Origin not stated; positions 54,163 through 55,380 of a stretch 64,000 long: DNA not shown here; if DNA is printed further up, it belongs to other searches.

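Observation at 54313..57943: Operon of three tandem RimK-type ATP-grasp ligases plus a DUF192 protein in a reduced genome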

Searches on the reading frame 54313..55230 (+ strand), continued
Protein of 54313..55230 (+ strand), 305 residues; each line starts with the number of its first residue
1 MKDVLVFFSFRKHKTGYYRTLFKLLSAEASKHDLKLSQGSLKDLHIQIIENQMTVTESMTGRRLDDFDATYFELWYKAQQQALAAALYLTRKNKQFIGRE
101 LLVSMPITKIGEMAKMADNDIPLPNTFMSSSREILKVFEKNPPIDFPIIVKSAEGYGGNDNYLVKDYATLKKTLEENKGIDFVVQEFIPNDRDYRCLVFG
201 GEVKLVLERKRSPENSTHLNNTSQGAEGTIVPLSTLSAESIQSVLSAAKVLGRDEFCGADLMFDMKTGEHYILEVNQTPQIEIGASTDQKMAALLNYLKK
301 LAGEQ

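Call 75: search_protein_representatives(alignment_id=A2)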
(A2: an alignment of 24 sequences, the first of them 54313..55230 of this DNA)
Query: 24 sequences, 309 profile positions. Proteins with E-value up to 0.001 (for the whole library): 4819; up to 1e-10: 1668; up to 1e-30: 504. The best 150 are listed.
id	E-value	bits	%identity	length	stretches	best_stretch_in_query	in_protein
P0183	1.1e-105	369.7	-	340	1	5-307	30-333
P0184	4.0e-105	367.8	-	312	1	3-306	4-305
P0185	1.9e-102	359.0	-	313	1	3-306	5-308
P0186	1.3e-97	343.1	-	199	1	109-305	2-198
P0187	1.4e-84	300.3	-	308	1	3-305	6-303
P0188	2.0e-84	299.8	-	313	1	22-305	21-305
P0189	2.6e-80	286.3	-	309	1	3-304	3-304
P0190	3.6e-79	282.5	-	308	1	5-307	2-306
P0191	5.4e-79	281.9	-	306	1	4-307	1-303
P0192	9.0e-79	281.2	-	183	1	2-179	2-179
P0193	1.2e-74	267.7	-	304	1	3-303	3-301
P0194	2.8e-73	263.2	-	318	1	3-307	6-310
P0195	3.6e-73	262.8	-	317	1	3-306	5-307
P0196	7.8e-71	255.2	-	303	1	4-306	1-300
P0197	8.8e-71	255.0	-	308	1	4-307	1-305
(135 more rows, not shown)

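Call 77: find_encoding_contigs(protein=P0081, flank=6000, max_places=1)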
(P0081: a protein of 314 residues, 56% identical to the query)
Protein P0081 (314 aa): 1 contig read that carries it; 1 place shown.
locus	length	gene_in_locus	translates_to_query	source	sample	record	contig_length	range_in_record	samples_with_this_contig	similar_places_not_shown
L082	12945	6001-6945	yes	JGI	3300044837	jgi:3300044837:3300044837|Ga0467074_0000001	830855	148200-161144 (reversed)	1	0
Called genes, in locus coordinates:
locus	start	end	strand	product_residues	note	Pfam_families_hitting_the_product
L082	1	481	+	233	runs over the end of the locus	PF03444:WHD_HrcA (weak), PF01628:HrcA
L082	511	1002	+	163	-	PF01025:GrpE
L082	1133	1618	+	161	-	-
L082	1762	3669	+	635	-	PF00012:HSP70, PF06723:MreB_Mbl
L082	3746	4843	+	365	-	PF00226:DnaJ, PF01556:DnaJ_C, PF00684:DnaJ_CXXCXGXG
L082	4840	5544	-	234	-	PF00990:GGDEF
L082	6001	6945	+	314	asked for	PF03133:TTL (faint), PF02655:ATP-grasp_3, PF08443:RimK, PF02955:GSH-S_ATP (weak), PF07478:Dala_Dala_lig_C (weak)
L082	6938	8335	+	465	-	PF02655:ATP-grasp_3 (faint), PF08443:RimK, PF05618:RimB-like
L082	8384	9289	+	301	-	PF18030:Rimk_N, PF14397:ATPgrasp_ST (faint), PF02655:ATP-grasp_3, PF02955:GSH-S_ATP, PF08443:RimK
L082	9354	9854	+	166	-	-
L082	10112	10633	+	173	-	-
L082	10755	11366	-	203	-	-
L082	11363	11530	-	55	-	-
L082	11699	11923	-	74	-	-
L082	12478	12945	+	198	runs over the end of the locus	PF11611:DUF4352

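Call 78: find_encoding_contigs(protein=P0128, flank=6000, max_places=1)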
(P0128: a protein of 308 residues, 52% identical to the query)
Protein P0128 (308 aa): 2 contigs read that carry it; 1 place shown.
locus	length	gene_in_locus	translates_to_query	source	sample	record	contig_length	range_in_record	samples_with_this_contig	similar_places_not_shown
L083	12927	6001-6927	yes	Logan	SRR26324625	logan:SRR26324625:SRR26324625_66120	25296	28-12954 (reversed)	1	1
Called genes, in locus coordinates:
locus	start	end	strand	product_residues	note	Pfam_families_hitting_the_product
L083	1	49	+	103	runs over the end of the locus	-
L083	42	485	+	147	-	PF00583:Acetyltransf_1, PF13673:Acetyltransf_10, PF13508:Acetyltransf_7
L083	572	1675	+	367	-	PF00226:DnaJ, PF01556:DnaJ_C, PF00684:DnaJ_CXXCXGXG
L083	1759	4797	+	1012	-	-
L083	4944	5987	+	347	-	-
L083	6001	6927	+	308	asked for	PF14397:ATPgrasp_ST (faint), PF02655:ATP-grasp_3, PF08443:RimK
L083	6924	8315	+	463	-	PF02655:ATP-grasp_3 (weak), PF08443:RimK (weak), PF14397:ATPgrasp_ST (faint), PF02955:GSH-S_ATP (weak), PF05618:RimB-like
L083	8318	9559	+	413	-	PF08245:Mur_ligase_M, PF02875:Mur_ligase_C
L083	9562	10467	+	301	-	PF18030:Rimk_N, PF14397:ATPgrasp_ST (faint), PF02655:ATP-grasp_3, PF02955:GSH-S_ATP, PF08443:RimK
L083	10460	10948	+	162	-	PF02643:DUF192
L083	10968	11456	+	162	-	-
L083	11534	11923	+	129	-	-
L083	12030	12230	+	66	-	-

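Call 79: find_encoding_contigs(protein=P0143, flank=6000, max_places=1)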
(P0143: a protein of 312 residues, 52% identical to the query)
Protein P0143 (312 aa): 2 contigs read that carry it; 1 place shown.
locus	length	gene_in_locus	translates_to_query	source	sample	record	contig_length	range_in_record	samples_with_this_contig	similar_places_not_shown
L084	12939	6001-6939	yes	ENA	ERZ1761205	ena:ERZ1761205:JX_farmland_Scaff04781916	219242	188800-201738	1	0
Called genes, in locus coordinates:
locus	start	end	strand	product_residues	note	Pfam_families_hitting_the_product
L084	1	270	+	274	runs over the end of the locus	-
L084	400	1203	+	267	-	-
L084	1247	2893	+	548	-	PF01565:FAD_binding_4, PF02913:FAD-oxidase_C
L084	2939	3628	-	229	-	-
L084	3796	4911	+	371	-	PF00226:DnaJ, PF01556:DnaJ_C, PF00684:DnaJ_CXXCXGXG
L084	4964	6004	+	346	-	-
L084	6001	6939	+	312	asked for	PF02655:ATP-grasp_3, PF08443:RimK, PF02955:GSH-S_ATP (weak), PF05770:Ins134_P3_kin (faint)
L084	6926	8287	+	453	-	PF08443:RimK, PF02955:GSH-S_ATP (faint), PF05618:RimB-like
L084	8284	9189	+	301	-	PF18030:Rimk_N, PF14397:ATPgrasp_ST (faint), PF02655:ATP-grasp_3, PF02955:GSH-S_ATP, PF08443:RimK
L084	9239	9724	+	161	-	PF02643:DUF192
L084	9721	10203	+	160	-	-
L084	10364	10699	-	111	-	PF07883:Cupin_2 (weak)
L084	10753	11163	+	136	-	PF00293:NUDIX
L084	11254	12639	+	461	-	PF03816:LytR_cpsA_psr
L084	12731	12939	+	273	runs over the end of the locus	PF02706:Wzz, PF13807:GNVR (faint)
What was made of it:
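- g1-selected contexts L082-L084 show the same operon (calls 77-79).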
